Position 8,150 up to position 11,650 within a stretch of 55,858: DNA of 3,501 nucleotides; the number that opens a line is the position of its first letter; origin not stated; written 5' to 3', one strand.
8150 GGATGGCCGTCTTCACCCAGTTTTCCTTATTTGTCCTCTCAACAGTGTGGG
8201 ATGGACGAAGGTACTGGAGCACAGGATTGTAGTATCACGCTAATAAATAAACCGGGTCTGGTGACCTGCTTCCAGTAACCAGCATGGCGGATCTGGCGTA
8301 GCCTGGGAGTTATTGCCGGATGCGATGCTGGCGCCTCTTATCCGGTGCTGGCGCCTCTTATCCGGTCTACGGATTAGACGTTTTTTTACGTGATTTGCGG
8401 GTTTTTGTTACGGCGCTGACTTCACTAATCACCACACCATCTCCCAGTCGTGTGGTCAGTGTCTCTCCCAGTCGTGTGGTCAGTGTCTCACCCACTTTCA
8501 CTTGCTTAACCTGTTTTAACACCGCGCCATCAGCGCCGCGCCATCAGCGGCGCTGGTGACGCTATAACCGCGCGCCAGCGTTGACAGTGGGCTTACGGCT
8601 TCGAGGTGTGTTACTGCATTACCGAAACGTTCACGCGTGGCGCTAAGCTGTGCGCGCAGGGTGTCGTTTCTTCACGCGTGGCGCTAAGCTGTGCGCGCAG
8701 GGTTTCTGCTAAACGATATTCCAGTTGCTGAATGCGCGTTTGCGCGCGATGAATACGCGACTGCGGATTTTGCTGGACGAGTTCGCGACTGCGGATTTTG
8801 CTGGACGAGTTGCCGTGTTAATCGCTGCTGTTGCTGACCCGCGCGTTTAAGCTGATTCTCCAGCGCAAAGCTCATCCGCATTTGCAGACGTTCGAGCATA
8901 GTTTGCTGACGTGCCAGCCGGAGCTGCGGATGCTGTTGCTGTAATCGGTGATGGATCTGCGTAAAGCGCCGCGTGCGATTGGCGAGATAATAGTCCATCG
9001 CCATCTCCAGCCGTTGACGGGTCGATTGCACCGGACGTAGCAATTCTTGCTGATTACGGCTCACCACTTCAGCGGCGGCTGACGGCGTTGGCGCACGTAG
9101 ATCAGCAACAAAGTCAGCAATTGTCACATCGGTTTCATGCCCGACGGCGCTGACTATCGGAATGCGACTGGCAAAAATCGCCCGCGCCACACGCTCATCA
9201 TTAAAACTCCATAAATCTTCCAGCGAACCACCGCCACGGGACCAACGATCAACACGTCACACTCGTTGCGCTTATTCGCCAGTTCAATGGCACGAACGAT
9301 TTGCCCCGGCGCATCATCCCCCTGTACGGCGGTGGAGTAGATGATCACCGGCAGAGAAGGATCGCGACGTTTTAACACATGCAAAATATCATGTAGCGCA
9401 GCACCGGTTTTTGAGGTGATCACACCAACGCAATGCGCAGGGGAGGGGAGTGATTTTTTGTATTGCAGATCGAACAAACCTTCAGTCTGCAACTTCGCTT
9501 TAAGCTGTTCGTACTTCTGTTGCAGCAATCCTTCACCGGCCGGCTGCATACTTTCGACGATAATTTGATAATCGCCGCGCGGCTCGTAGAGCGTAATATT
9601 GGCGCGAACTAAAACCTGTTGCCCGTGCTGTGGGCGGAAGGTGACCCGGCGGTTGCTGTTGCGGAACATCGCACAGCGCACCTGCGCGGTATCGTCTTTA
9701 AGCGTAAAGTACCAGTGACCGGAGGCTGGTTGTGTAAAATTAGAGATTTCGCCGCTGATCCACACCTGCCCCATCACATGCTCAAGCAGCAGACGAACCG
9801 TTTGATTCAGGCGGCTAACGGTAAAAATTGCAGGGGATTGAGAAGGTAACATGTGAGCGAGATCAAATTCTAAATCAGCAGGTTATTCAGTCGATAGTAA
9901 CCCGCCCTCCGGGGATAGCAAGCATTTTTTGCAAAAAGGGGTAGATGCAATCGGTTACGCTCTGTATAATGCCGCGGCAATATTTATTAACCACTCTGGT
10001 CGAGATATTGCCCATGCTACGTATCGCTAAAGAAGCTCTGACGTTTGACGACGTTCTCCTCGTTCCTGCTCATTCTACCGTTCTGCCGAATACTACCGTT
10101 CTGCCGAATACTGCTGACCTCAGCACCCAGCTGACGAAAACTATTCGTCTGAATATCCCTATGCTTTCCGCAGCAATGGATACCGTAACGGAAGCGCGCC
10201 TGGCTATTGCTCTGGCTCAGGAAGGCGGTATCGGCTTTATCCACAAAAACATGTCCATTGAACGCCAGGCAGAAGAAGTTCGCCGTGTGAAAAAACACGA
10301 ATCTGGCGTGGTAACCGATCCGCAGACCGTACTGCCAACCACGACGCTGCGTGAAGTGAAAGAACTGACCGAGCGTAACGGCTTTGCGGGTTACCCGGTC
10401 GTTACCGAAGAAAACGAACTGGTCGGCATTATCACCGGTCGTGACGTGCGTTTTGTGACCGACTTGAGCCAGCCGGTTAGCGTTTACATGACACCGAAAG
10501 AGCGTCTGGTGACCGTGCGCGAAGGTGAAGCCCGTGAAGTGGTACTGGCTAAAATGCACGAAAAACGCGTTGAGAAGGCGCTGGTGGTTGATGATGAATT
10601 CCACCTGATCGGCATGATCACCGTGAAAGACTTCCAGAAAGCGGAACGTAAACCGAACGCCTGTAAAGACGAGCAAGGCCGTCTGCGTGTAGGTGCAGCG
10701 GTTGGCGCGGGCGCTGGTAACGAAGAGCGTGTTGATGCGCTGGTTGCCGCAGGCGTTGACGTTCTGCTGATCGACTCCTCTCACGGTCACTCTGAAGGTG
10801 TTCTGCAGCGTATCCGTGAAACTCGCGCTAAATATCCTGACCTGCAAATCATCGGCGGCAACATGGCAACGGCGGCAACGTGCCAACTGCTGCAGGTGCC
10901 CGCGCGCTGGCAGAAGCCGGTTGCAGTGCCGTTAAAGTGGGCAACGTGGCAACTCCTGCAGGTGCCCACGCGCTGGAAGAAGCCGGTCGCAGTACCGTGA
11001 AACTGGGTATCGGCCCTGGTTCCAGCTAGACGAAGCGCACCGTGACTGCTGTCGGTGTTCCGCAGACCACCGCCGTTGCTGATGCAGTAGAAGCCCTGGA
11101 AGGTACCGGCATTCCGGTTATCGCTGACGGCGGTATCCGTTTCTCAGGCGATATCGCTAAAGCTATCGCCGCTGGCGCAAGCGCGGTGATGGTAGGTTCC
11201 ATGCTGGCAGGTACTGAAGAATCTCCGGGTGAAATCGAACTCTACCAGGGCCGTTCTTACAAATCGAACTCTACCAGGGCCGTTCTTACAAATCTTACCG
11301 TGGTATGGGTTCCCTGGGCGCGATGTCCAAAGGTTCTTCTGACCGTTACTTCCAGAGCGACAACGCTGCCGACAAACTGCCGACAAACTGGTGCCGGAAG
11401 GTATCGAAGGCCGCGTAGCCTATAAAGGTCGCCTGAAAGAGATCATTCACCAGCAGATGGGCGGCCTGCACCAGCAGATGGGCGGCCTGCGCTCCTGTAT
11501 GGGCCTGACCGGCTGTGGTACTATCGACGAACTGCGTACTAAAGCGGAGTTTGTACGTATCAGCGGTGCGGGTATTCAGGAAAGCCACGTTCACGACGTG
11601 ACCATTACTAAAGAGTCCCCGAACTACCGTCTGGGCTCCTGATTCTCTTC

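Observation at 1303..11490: Dense cluster of short tandem duplications confined to the host-side 11.5 kb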

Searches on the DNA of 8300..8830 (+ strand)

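Call 33: search_dna_similar(query=window:8300-8830:+, collection=ecoli_genomes, mode=near, max_rows=6)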
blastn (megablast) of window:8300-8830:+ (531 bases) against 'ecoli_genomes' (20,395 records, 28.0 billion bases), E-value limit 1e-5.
Records with a match: 4832; places in all: 4833; records where one place covers at least 80% of the query: 529.
Genomes with a match: 4832 of 5426; with a place that covers at least 80% of the query: 529. Places per genome that has any: lowest 1, median 1, highest 2. On chromosomes: 4833 places; on plasmids: 0.
Best place of each record, by identity: 95-99% 2334; 90-95% 2312; 80-90% 186.
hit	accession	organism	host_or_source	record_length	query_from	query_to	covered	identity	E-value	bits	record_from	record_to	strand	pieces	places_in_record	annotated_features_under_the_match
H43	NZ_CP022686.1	Escherichia coli Nissle 1917 strain Nissle 1917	Homo sapiens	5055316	1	531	99%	92.6%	3e-90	725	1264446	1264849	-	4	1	xseA: exodeoxyribonuclease VII large subunit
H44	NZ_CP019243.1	Escherichia coli strain Combat2C1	Homo sapiens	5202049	1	531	99%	92.6%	3e-90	725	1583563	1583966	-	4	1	xseA: exodeoxyribonuclease VII large subunit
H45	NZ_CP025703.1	Escherichia coli strain BH100N substr. MG2017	Homo sapiens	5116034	1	531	99%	92.6%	3e-90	725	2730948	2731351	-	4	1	xseA: exodeoxyribonuclease VII large subunit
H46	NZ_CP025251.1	Escherichia coli strain BH100 substr. MG2017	Homo sapiens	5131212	1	531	99%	92.6%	3e-90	725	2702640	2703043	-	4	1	xseA: exodeoxyribonuclease VII large subunit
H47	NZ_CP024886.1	Escherichia coli strain AR_0017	missing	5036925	1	531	99%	92.6%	3e-90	725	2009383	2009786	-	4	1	xseA: exodeoxyribonuclease VII large subunit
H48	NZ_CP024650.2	Escherichia coli strain BH100 substr. MG2014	Homo sapiens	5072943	1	531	99%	92.6%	3e-90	725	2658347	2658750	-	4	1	xseA: exodeoxyribonuclease VII large subunit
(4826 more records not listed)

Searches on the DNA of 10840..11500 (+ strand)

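Call 34: search_dna_similar(query=window:10840-11500:+, collection=ecoli_genomes, mode=near, max_rows=6)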
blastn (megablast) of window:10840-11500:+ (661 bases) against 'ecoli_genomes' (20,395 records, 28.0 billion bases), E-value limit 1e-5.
Records with a match: 5426; places in all: 5426; records where one place covers at least 80% of the query: 5392.
Genomes with a match: 5426 of 5426; with a place that covers at least 80% of the query: 5392. Places per genome that has any: lowest 1, median 1, highest 1. On chromosomes: 5426 places; on plasmids: 0.
Best place of each record, by identity: 95-99% 995; 90-95% 311; 80-90% 4120.
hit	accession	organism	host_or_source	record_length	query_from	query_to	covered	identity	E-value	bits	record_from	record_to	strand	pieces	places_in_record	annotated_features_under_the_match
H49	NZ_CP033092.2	Escherichia coli DSM 30083 = JCM 1649 = ATCC 11775 strain ...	-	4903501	28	630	91%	95.2%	2e-142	957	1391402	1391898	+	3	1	guaB: IMP dehydrogenase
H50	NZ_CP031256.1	Escherichia coli strain M16807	Homo sapiens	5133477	28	630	91%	95.2%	2e-142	957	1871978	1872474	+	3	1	guaB: IMP dehydrogenase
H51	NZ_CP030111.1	Escherichia coli strain MCJCHV-1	Homo sapiens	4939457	28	630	91%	95.2%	2e-142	957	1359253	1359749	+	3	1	guaB: IMP dehydrogenase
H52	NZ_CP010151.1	Escherichia coli strain D8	dog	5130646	28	630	91%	95.2%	2e-142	957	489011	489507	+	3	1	guaB: IMP dehydrogenase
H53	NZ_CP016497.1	Escherichia coli strain UPEC 26-1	Homo sapiens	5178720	28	630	91%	95.2%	2e-142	957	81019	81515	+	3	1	guaB: IMP dehydrogenase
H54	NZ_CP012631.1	Escherichia coli strain SF-173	Homo sapiens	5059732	28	630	91%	95.2%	2e-142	957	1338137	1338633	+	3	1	guaB: IMP dehydrogenase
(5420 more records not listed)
